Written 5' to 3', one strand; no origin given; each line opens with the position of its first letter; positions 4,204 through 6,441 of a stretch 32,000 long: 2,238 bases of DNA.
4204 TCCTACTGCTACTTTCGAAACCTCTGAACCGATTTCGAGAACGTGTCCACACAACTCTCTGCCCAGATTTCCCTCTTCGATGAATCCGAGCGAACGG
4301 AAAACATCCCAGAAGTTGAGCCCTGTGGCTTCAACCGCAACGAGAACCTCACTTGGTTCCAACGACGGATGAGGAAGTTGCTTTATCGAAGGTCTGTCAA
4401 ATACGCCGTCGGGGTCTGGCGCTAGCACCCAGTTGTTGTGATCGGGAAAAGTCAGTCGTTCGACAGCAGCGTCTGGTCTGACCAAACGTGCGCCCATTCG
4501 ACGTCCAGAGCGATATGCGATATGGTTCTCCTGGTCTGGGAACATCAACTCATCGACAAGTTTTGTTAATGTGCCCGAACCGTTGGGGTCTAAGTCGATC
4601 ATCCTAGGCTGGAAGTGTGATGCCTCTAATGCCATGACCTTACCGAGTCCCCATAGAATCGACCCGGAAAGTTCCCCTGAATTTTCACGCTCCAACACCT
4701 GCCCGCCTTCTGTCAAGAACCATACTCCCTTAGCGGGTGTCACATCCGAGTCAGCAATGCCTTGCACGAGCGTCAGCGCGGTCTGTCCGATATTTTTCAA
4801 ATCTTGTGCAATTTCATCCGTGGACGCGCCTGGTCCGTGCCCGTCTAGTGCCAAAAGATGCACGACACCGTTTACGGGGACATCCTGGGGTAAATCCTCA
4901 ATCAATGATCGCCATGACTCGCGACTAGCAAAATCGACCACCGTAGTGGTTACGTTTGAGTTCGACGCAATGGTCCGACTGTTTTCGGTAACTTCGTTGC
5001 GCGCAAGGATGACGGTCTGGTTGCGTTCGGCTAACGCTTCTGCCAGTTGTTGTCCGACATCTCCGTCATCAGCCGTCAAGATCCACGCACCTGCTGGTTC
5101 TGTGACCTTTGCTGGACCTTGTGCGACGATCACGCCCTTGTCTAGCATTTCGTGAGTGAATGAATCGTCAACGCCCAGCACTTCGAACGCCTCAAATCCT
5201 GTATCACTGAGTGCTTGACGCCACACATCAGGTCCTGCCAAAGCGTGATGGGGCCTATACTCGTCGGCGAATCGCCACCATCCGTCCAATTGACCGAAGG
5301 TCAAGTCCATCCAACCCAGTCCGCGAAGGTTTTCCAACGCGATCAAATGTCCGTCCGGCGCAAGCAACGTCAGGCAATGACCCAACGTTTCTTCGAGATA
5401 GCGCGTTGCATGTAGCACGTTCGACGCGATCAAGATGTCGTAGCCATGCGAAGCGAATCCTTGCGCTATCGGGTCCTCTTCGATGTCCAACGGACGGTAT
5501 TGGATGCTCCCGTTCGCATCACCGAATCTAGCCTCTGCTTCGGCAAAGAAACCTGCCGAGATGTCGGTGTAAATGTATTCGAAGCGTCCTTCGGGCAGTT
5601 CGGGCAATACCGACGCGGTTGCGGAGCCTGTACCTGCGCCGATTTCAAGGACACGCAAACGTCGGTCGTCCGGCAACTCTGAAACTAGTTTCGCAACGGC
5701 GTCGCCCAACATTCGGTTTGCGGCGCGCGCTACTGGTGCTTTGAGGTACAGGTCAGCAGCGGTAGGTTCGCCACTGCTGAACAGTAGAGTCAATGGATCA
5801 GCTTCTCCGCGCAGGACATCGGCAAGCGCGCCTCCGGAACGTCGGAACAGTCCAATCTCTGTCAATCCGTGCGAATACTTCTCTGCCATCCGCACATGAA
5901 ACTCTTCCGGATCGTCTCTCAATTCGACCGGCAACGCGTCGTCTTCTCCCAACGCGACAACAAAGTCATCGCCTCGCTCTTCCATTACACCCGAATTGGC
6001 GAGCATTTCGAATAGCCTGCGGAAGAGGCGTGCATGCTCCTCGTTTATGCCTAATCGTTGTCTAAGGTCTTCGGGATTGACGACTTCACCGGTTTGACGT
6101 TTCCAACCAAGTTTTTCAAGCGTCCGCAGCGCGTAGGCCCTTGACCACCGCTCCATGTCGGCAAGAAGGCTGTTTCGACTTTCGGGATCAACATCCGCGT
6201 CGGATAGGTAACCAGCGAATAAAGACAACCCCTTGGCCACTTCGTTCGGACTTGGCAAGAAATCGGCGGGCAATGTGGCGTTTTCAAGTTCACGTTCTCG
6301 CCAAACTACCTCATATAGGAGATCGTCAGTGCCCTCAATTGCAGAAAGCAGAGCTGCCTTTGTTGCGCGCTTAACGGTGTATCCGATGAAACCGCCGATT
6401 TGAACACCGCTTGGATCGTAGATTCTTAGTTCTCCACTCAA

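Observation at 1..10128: FAS/HR-PKS-like single reducing module with in-line cMT, no loading module and no thioesterase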

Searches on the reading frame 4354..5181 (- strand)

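Call 87: search_protein_families(library=pfam, proteins=[window:4354-5181:-], max_evalue=0.01)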
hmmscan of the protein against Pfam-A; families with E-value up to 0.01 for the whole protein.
window:4354-5181:- (276 aa): 2 families
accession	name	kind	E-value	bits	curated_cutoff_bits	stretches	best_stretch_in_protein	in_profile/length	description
PF01370.27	Epimerase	-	0.0028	17.5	20.9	1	40-147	8-107/240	NAD dependent epimerase/dehydratase family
PF13460.12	NAD_binding_10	-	0.0095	16.3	27.2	0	40-96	4-60/184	NAD(P)H-binding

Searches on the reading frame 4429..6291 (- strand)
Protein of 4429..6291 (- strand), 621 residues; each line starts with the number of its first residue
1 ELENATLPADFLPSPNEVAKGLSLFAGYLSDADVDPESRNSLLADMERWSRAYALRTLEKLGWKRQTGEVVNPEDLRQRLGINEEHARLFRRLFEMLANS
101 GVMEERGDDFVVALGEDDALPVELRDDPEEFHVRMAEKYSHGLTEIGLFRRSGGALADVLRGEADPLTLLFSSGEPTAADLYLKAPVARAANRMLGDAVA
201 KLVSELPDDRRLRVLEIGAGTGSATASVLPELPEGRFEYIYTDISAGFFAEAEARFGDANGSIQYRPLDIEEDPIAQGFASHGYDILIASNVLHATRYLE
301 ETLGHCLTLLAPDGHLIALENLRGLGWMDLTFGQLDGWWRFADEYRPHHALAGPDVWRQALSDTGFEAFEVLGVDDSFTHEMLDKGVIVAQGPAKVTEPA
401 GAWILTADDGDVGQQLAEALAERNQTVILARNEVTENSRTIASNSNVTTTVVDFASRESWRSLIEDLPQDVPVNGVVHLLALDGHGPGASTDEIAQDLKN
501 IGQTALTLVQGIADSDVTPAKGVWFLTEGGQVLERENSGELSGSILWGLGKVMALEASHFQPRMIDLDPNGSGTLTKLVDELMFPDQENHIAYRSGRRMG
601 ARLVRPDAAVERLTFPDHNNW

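Call 24: find_homologous_proteins(query=window:4429-6291:-, max_evalue=1e-20)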
Query window:4429-6291:- (621 aa): 318 proteins with E <= 1e-20 among 8000 candidates; the best 120 are listed.
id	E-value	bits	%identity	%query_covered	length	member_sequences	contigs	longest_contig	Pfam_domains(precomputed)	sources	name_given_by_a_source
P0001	3.9e-275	932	69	100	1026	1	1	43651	PF13489.13,PF13649.13,PF00107.33,PF08241.19,PF08242.19,PF13602.13,PF08240.18,PF22953.4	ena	-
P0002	1.2e-260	884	66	98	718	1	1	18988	PF13489.13,PF13649.13,PF08241.19,PF08242.19,PF22953.4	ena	-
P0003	4.5e-251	853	68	92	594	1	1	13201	PF13489.13,PF13649.13,PF08241.19,PF08242.19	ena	-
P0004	1.7e-248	844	63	97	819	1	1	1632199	PF13489.13,PF13649.13,PF14765.13,PF08241.19,PF08242.19,PF22953.4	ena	-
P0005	1.7e-244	831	67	90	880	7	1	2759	PF13489.13,PF13649.13,PF00107.33,PF08241.19,PF08242.19,PF13602.13,PF08240.18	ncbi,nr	ncbi:MAG: zinc-binding dehydrogenase, partial [Rhodospirillaceae bacterium]|nr:zinc-binding dehydrog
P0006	1.1e-237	809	62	97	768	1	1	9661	PF13489.13,PF13649.13,PF14765.13,PF18558.9,PF08241.19,PF08242.19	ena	-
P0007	1.9e-236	805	70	83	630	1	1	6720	PF13489.13,PF13649.13,PF08241.19,PF08242.19,PF22953.4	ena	-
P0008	1.8e-233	795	61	99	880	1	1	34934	PF13489.13,PF13649.13,PF14765.13,PF18558.9,PF08241.19,PF08242.19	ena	-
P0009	8.8e-233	792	59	99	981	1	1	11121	PF13489.13,PF13649.13,PF18558.9,PF08241.19,PF08242.19,PF13602.13,PF08240.18,PF22953.4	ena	-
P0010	4.4e-230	784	71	80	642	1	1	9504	PF13489.13,PF13649.13,PF08241.19,PF08242.19,PF08240.18,PF22953.4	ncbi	-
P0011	3.7e-220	751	72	75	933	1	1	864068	PF08659.17,PF13489.13,PF13649.13,PF00107.33,PF13561.13,PF00106.32,PF08241.19,PF08242.19,PF13602.13,PF08240.18,PF22953.4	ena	-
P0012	8.8e-218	743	92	58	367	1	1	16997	PF13489.13,PF13649.13,PF08241.19,PF08242.19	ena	-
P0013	1.3e-217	742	61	90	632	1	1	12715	PF13489.13,PF13649.13,PF18558.9,PF08241.19,PF08242.19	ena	-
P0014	5.7e-213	727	68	80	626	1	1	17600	PF13489.13,PF13649.13,PF08241.19,PF08242.19,PF08240.18,PF22953.4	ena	-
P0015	3.4e-212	724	69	80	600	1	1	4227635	PF13489.13,PF13649.13,PF08241.19,PF08242.19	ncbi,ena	-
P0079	1.7e-149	517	71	55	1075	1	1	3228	PF13489.13,PF21089.4,PF13649.13,PF14765.13,PF08241.19,PF08242.19,PF00698.27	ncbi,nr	ncbi:MAG: acyltransferase domain-containing protein, partial [Chloroflexota bacterium]|nr:acyltransf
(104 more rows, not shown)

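Call 25: find_encoding_contigs(protein=P0012, flank=10000, max_places=3)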
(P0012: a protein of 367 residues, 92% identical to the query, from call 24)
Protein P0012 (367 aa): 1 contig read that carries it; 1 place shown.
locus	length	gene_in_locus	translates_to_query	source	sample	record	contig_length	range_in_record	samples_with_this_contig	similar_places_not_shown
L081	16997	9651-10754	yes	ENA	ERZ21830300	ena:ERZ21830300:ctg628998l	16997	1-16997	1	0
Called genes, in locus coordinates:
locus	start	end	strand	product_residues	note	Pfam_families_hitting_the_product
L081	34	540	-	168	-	PF20650:DUF6810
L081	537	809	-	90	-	PF20650:DUF6810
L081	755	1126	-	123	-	PF20650:DUF6810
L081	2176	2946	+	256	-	PF12704:MacB_PCD, PF02687:FtsX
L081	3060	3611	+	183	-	PF00005:ABC_tran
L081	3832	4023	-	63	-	-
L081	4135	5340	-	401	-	-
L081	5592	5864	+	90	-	-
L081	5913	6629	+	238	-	PF00109:ketoacyl-synt, PF00108:Thiolase_N (weak), PF02801:Ketoacyl-synt_C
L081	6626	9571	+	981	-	PF02801:Ketoacyl-synt_C, PF16197:KAsynt_C_assoc, PF22336:RhiE-like_linker (weak), PF22621:CurL-like_PKS_C, PF00698:Acyl_transf_1, PF21089:PKS_DH_N, PF14765:PS-DH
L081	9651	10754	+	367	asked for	PF13489:Methyltransf_23, PF08241:Methyltransf_11, PF08242:Methyltransf_12, PF13649:Methyltransf_25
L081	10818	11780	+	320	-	PF08240:ADH_N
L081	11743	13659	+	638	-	PF00107:ADH_zinc_N, PF13602:ADH_zinc_N_2, PF00106:adh_short, PF08659:KR, PF13561:adh_short_C2, PF00550:PP-binding, PF00109:ketoacyl-synt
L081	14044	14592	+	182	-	PF02801:Ketoacyl-synt_C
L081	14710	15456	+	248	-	PF22336:RhiE-like_linker (weak), PF22621:CurL-like_PKS_C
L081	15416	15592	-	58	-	-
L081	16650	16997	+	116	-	?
